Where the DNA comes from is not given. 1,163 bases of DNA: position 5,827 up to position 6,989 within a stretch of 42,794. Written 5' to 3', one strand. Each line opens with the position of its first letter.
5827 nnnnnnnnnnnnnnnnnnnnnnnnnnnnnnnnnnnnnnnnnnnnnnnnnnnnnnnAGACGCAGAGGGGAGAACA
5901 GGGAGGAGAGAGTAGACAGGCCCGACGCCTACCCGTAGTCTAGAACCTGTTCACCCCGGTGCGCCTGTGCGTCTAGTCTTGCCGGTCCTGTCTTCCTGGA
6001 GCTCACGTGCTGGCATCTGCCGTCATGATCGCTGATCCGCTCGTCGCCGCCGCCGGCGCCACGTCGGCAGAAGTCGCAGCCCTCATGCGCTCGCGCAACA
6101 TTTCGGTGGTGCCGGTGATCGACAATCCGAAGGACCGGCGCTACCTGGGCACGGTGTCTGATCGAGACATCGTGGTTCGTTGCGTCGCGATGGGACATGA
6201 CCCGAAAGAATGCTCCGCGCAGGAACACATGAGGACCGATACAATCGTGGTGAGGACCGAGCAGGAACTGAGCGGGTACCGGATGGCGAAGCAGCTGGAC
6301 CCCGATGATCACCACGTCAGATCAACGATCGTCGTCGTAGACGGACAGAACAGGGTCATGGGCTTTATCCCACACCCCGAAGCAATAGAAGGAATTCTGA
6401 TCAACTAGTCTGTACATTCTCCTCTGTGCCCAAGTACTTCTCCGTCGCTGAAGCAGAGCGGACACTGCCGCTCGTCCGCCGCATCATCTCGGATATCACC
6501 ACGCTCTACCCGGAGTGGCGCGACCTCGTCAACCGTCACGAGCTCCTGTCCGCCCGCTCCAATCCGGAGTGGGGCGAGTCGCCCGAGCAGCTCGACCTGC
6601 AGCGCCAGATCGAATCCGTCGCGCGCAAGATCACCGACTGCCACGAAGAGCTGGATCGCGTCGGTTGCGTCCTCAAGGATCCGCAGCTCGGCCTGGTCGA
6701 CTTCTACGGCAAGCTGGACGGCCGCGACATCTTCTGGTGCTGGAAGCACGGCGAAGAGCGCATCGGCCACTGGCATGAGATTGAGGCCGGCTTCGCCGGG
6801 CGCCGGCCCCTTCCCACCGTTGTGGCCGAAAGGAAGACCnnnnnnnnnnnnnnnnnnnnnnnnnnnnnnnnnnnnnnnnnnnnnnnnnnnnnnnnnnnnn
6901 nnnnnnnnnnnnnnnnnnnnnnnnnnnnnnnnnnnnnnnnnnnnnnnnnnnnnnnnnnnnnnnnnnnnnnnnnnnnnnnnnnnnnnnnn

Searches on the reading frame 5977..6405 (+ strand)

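Call 9: search_protein_families(library=pfam, proteins=[window:5977-6405:+], max_evalue=0.001)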
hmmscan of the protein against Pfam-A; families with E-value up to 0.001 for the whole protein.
window:5977-6405:+ (143 aa): 1 family
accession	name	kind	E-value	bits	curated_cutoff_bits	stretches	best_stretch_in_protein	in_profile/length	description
PF00571.33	CBS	-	4.7e-10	40.1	24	1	14-66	2-52/57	CBS domain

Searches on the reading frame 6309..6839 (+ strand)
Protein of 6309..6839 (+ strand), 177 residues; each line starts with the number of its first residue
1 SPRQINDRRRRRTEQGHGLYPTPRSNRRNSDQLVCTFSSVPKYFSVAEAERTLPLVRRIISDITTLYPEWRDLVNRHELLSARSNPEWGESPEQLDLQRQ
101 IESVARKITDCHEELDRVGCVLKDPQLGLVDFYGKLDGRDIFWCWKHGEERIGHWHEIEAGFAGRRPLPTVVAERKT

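Call 9: search_protein_families(library=pfam, proteins=[window:6309-6839:+], max_evalue=0.001)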
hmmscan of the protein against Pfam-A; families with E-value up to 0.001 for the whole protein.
window:6309-6839:+ (177 aa): 1 family
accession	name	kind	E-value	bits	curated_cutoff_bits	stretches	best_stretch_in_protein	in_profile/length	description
PF09969.14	DUF2203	-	9.2e-34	117.2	24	1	42-168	1-122/122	Uncharacterized conserved protein (DUF2203)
